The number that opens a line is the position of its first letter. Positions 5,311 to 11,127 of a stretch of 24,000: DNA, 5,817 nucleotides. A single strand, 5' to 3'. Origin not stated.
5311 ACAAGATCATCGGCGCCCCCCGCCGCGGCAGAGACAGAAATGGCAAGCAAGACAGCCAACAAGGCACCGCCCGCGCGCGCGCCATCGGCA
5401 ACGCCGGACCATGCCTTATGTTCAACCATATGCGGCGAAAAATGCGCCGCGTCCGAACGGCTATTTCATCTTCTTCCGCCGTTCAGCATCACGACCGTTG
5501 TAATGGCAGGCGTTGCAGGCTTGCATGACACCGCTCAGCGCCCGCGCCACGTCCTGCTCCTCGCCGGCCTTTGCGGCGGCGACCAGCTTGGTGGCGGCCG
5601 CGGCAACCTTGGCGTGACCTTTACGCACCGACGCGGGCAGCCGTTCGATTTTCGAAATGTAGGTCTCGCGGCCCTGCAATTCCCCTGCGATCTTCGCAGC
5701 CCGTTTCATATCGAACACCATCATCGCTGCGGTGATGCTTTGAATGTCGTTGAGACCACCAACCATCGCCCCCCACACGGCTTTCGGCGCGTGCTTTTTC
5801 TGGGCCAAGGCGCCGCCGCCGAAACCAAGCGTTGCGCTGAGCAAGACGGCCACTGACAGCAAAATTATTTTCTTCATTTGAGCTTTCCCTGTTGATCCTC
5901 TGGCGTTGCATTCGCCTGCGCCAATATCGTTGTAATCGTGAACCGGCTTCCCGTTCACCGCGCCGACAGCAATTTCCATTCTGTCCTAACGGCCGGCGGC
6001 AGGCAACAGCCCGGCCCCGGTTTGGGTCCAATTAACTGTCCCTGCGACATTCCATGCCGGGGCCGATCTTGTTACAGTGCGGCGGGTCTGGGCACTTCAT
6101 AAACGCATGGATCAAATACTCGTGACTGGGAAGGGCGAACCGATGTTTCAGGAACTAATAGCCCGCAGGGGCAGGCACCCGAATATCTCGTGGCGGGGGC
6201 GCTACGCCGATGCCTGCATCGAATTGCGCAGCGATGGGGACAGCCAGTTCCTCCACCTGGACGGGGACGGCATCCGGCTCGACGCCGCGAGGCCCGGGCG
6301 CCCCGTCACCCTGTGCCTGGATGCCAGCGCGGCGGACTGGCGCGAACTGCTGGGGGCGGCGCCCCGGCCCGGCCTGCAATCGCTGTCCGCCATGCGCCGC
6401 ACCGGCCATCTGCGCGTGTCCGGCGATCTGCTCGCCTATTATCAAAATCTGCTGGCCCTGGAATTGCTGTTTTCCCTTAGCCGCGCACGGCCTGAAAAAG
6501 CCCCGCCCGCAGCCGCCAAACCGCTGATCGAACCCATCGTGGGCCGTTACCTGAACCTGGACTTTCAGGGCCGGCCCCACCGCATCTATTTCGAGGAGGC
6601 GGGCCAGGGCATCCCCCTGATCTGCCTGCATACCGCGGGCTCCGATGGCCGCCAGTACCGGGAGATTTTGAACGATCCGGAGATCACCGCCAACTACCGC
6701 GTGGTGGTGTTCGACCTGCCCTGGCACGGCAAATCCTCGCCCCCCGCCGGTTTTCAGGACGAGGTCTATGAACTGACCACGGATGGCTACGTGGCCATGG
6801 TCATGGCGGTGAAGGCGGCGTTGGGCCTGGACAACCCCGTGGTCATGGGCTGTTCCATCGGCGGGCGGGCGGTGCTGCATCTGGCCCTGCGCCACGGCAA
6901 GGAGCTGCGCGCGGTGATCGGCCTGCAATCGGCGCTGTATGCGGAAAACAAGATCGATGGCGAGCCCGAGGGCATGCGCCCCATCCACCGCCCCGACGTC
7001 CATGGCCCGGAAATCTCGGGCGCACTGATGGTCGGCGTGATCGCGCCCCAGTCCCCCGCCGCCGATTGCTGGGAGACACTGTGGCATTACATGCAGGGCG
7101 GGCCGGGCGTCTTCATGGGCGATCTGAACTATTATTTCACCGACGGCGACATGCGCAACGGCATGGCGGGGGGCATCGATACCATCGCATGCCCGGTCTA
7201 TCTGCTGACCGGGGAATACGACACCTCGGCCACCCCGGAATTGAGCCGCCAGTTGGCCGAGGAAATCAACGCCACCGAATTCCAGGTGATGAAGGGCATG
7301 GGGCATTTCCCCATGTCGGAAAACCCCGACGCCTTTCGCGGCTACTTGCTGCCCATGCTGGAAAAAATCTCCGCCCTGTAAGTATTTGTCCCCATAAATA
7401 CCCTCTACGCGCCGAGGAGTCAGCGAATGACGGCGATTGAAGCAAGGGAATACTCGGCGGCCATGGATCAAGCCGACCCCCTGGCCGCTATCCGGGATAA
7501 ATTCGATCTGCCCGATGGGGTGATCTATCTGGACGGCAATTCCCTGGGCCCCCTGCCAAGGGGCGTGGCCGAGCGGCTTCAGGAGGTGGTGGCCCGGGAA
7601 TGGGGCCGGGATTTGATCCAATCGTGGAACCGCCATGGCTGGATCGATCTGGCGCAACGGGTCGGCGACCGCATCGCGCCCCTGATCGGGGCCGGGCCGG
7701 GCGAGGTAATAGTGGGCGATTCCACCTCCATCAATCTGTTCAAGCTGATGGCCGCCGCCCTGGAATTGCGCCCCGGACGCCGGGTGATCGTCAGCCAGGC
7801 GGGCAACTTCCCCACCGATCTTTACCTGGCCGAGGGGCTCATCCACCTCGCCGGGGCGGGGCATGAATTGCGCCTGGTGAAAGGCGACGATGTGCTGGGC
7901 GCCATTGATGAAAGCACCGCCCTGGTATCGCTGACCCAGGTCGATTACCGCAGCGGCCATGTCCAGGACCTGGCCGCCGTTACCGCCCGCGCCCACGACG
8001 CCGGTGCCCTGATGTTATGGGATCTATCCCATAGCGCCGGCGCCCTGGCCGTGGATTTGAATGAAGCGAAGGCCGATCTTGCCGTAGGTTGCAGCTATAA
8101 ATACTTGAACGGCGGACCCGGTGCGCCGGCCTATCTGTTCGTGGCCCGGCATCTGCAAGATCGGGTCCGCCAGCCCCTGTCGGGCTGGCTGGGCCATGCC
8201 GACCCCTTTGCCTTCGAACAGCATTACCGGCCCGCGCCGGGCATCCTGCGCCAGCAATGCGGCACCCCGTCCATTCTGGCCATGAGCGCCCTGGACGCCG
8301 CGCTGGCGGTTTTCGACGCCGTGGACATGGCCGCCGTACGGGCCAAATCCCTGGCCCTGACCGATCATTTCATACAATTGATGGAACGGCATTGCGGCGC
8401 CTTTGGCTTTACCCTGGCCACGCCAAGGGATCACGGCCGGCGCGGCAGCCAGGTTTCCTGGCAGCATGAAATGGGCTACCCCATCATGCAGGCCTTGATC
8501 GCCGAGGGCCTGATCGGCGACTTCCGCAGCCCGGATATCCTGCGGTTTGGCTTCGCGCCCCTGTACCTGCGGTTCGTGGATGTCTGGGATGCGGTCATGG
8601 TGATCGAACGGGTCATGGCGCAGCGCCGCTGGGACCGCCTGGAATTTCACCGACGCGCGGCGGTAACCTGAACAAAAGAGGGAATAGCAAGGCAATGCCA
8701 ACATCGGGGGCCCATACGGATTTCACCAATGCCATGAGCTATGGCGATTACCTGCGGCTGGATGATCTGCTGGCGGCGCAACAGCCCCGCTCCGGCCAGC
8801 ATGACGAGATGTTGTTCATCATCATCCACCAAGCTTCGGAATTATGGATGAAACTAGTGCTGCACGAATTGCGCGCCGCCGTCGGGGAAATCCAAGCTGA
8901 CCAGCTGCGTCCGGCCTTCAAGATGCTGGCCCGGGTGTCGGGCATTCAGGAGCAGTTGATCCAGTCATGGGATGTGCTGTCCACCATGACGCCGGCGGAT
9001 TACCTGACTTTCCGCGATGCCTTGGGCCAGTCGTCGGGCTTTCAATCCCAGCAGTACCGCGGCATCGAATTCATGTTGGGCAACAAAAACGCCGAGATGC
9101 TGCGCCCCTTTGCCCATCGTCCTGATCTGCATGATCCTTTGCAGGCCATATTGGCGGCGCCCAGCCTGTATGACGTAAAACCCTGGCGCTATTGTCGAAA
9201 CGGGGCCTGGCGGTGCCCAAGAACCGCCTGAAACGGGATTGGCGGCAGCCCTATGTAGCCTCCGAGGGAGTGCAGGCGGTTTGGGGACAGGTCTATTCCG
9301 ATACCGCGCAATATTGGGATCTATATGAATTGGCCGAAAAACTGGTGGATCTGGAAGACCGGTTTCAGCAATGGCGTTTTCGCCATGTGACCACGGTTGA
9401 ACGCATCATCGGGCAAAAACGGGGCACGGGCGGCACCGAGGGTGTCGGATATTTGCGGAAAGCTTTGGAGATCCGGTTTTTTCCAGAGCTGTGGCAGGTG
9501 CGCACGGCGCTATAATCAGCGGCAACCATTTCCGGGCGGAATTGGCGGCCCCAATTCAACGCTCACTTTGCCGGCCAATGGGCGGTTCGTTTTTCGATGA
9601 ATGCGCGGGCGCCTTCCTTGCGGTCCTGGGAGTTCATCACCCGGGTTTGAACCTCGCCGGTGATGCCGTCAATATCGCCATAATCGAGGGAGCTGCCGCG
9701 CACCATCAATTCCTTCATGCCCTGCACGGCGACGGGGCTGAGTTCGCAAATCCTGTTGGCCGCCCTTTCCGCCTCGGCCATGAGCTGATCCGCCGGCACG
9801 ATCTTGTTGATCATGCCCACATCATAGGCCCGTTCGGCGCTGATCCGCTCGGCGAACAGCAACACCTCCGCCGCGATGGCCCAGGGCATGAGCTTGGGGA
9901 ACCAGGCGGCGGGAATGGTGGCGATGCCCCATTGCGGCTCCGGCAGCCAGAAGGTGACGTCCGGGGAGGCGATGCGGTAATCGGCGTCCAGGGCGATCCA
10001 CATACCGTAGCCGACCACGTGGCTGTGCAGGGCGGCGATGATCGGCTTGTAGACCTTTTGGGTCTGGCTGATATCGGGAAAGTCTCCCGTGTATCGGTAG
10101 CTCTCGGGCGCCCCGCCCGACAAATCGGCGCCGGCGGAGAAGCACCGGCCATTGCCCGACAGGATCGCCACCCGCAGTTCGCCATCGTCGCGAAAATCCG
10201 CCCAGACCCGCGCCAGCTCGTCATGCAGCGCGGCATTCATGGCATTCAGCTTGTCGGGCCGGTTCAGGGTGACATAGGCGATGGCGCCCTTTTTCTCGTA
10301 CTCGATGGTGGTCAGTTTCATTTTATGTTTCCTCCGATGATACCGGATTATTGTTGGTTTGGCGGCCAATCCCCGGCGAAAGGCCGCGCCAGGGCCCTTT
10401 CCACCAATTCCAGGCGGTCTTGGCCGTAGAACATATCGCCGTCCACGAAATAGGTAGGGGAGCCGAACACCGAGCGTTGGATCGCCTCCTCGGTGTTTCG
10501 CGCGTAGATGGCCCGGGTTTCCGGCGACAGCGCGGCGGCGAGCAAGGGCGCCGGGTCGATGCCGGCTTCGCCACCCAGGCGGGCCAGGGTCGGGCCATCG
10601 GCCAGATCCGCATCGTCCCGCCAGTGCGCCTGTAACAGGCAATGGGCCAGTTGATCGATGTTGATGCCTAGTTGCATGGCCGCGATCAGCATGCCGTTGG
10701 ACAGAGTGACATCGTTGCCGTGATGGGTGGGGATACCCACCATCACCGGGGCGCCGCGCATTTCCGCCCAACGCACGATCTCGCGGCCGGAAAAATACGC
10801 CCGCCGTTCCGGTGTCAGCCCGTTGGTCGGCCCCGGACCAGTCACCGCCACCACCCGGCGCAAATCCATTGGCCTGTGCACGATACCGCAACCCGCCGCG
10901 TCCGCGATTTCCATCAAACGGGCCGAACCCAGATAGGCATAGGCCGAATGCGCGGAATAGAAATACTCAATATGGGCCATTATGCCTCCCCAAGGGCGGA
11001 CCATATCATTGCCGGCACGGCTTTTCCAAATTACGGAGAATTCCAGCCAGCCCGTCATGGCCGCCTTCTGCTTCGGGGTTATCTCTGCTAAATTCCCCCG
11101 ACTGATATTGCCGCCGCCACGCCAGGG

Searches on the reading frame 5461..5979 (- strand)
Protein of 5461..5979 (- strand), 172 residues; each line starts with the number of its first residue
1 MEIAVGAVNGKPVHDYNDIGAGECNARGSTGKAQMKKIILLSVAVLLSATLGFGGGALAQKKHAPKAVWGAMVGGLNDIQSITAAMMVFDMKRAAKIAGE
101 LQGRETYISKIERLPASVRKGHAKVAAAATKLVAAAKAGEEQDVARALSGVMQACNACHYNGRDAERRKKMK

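Call 9: search_protein_families(library=pfam, proteins=[window:5461-5979:-], max_evalue=0.001)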
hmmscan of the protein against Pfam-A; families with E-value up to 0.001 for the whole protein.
window:5461-5979:- (172 aa): 1 family
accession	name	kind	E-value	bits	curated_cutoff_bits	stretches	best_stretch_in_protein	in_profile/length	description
PF01322.25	Cytochrom_C_2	-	2.2e-05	25.8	26.5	1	115-160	73-118/121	Cytochrome C'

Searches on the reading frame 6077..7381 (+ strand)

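Call 8: search_protein_families(library=ncbifam, proteins=[window:6077-7381:+], max_evalue=0.001)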
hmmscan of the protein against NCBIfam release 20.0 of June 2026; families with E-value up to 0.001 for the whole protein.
window:6077-7381:+ (434 aa): 20 families
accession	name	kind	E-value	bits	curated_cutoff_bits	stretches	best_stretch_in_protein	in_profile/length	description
NF051488.1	bifunc_PcaDC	exception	4.9e-19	68.7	390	2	179-286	13-112/375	bifunctional 3-oxoadipate enol-lactonase/4-carboxymuconolactone decarboxylase PcaDC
TIGR03056.1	bchO_mg_che_rel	equivalog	4e-18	65.4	172.55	2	169-288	17-131/278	alpha/beta fold hydrolase BchO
TIGR02427.1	protocat_pcaD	equivalog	9.9e-17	61.2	255.85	2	367-425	189-247/251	3-oxoadipate enol-lactonase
TIGR01250.1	pro_imino_pep_2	subfamily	3e-15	56.5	167.65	2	172-281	19-125/288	proline iminopeptidase-family hydrolase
TIGR03695.1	menH_SHCHC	equivalog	1.2e-14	54.4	208.55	1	180-281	4-100/252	2-succinyl-6-hydroxy-2,4-cyclohexadiene-1-carboxylate synthase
NF051487.1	bifunc_PcaCD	exception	1.8e-13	50.4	430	2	366-426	349-409/413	bifunctional 4-carboxymuconolactone decarboxylase/3-oxoadipate enol-lactonase PcaCD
NF011457.0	PRK14875.1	equivalog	7.1e-12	45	307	1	170-286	122-232/372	acetoin dehydrogenase dihydrolipoyllysine-residue acetyltransferase subunit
NF045948.1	ProImpepThrmp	equivalog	7.4e-10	38.7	500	1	365-430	225-289/291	proline iminopeptidase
NF050089.1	i_nPHAscl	equivalog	4.1e-09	35.9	300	0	171-286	11-118/288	intracellular short-chain-length polyhydroxyalkanoate depolymerase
NF045945.1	ProImpepLactob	equivalog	8.9e-09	35.2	400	1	168-285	17-130/293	proline iminopeptidase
TIGR01738.1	bioH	equivalog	1.4e-08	34.7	206.95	1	177-285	2-98/245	pimeloyl-ACP methyl ester esterase BioH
TIGR01249.1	pro_imino_pep_1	equivalog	6.7e-08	32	259.75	1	167-279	14-122/307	prolyl aminopeptidase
NF008340.0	PRK11126.1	equivalog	3.7e-07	29.7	261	1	178-281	14-108/255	2-succinyl-6-hydroxy-2,4-cyclohexadiene-1-carboxylate synthase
TIGR03343.1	biphenyl_bphD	equivalog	6.2e-07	28.9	462.15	1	157-298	8-148/282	2-hydroxy-6-oxo-6-phenylhexa-2,4-dienoate hydrolase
NF002938.0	PRK03592.1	equivalog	2.1e-06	27.3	241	1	168-289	20-133/298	haloalkane dehalogenase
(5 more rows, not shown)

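Call 9: search_protein_families(library=pfam, proteins=[window:6077-7381:+], max_evalue=0.001)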
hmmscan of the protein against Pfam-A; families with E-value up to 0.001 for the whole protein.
window:6077-7381:+ (434 aa): 3 families
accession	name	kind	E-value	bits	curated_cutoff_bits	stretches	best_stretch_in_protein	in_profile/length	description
PF00561.26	Abhydrolase_1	-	3.9e-18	66.5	25.8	1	180-285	2-102/245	alpha/beta hydrolase fold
PF12697.13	Abhydrolase_6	-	3.9e-15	57.5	26.3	1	181-420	1-214/217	Alpha/beta hydrolase family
PF12146.15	Hydrolase_4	-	5.7e-09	36.1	27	1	204-293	29-117/239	Serine aminopeptidase, S33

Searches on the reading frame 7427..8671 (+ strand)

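Call 8: search_protein_families(library=ncbifam, proteins=[window:7427-8671:+], max_evalue=0.001)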
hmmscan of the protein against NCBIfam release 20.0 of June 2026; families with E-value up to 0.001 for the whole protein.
window:7427-8671:+ (414 aa): 19 families
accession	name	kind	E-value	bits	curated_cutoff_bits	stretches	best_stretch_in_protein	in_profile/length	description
TIGR01814.1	kynureninase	equivalog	5.4e-93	312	246.4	1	11-397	2-399/400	kynureninase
TIGR01976.1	am_tr_V_VC1184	hypoth_equivalog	2.8e-16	59.8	352.35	1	20-250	4-242/401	cysteine desulfurase-like protein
TIGR01979.1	sufS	subfamily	1.5e-12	47.1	475.1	1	76-345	64-334/403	SufS family cysteine desulfurase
TIGR02006.1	IscS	equivalog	1.3e-10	40.9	643.2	1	33-249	5-226/402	IscS subfamily cysteine desulfurase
NF010611.0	PRK14012.1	equivalog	1.2e-08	34.3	548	1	33-249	7-230/406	IscS subfamily cysteine desulfurase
NF040779.1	Sec_lyase_SclA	exception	3.3e-08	32.8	525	1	154-319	127-287/378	selenocysteine lyase SclA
NF008126.0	PRK10874.1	equivalog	4.2e-08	32.7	607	1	28-324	16-317/401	cysteine desulfurase CsdA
TIGR03392.1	FeS_syn_CsdA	equivalog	2e-07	30.6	493.6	1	30-326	15-316/398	cysteine desulfurase CsdA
TIGR01977.1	am_tr_V_EF2568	hypoth_equivalog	2e-07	30.4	377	1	150-320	124-287/376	cysteine desulfurase family protein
TIGR03235.1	DNA_S_dndA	equivalog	5.5e-07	29.2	480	1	34-233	1-207/353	cysteine desulfurase DndA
NF046070.1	PyrdoxPyrvTramin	equivalog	3.9e-06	25.9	600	1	164-298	131-261/369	pyridoxamine--pyruvate transaminase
NF006810.0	PRK09331.1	subfamily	8.3e-06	24.8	301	1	160-227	157-224/397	Sep-tRNA:Cys-tRNA synthetase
NF041166.1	f2_encap_cargo1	exception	1.2e-05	24.6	800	1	160-313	383-532/623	family 2A encapsulin nanocompartment cargo protein cysteine desulfurase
TIGR04343.1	egtE_PLP_lyase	equivalog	1.3e-05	24.2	400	1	155-270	134-247/370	ergothioneine biosynthesis PLP-dependent enzyme EgtE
NF006791.0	PRK09295.1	equivalog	1.4e-05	24.4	661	1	155-312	156-310/406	cysteine desulfurase SufS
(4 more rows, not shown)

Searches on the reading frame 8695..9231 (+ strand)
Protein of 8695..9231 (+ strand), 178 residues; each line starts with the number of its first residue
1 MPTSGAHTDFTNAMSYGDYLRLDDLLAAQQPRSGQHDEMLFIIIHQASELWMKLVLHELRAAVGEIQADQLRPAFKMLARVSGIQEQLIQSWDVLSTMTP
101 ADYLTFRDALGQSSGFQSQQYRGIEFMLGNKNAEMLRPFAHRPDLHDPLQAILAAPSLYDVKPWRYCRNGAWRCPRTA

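Call 9: search_protein_families(library=pfam, proteins=[window:8695-9231:+], max_evalue=0.001)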
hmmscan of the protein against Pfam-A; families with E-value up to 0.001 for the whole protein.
window:8695-9231:+ (178 aa): 1 family
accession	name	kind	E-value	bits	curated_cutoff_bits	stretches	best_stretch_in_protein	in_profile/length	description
PF03301.18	Trp_dioxygenase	-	1.2e-44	153.5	34.9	1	4-135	4-146/346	Tryptophan 2,3-dioxygenase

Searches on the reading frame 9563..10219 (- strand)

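Call 8: search_protein_families(library=ncbifam, proteins=[window:9563-10219:-], max_evalue=0.001)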
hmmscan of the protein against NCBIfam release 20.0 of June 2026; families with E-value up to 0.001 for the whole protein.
window:9563-10219:- (218 aa): 68 families (the best 25 are shown)
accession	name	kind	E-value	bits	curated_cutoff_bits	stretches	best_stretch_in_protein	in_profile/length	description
NF051848.1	EnCoAHydtEchA19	equivalog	2.6e-43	148.4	400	1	2-216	32-256/258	enoyl-CoA hydratase EchA19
NF042430.2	EnCoAhydt_DpgD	equivalog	1.4e-36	126.3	400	1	1-217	28-257/258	enoyl-CoA-hydratase DpgD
NF002936.2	PRK03580.1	equivalog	2e-34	119.1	500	1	2-216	34-259/261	crotonobetainyl-CoA hydratase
NF006100.0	PRK08252.1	subfamily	1.9e-33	116.2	282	1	6-216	39-252/254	crotonase/enoyl-CoA hydratase family protein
NF005864.0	PRK07799.1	equivalog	5.9e-31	107.6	316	1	4-216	42-264/266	crotonase/enoyl-CoA hydratase family protein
NF005803.0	PRK07658.1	equivalog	1.7e-30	106.3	313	1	2-215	33-254/257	enoyl-CoA hydratase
NF004475.0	PRK05809.1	subfamily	4.6e-29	101.7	394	1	2-214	36-256/260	short-chain-enoyl-CoA hydratase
NF006109.0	PRK08260.1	subfamily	4.6e-29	101.6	320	2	55-217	111-277/296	enoyl-CoA hydratase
NF005891.0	PRK07854.1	equivalog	5.4e-29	101.5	237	1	11-214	40-239/243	enoyl-CoA hydratase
NF005126.0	PRK06563.1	subfamily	1.3e-28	100.1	261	1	1-215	38-260/263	crotonase/enoyl-CoA hydratase family protein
NF005802.0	PRK07657.1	equivalog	2.6e-28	99.3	363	1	1-215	35-257/260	enoyl-CoA hydratase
NF004857.0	PRK06210.1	equivalog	4.1e-28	98.6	341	1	11-217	50-274/275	enoyl-CoA hydratase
NF005073.0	PRK06495.1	subfamily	9.6e-28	97.2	296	1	1-212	34-251/257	enoyl-CoA hydratase/isomerase family protein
NF006008.0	PRK08139.1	equivalog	4.7e-27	95.2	313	1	5-216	46-264/266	enoyl-CoA hydratase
NF004781.0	PRK06127.1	subfamily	2.6e-26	92.9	291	1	3-213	44-264/269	enoyl-CoA hydratase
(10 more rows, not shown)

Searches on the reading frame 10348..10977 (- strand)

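Call 9: search_protein_families(library=pfam, proteins=[window:10348-10977:-], max_evalue=0.001)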
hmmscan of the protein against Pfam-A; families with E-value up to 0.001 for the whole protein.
window:10348-10977:- (209 aa): 1 family
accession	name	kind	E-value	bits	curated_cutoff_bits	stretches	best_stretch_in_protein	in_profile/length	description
PF01323.26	DSBA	-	2.2e-25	90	25.6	1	3-197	2-191/191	DSBA-like thioredoxin domain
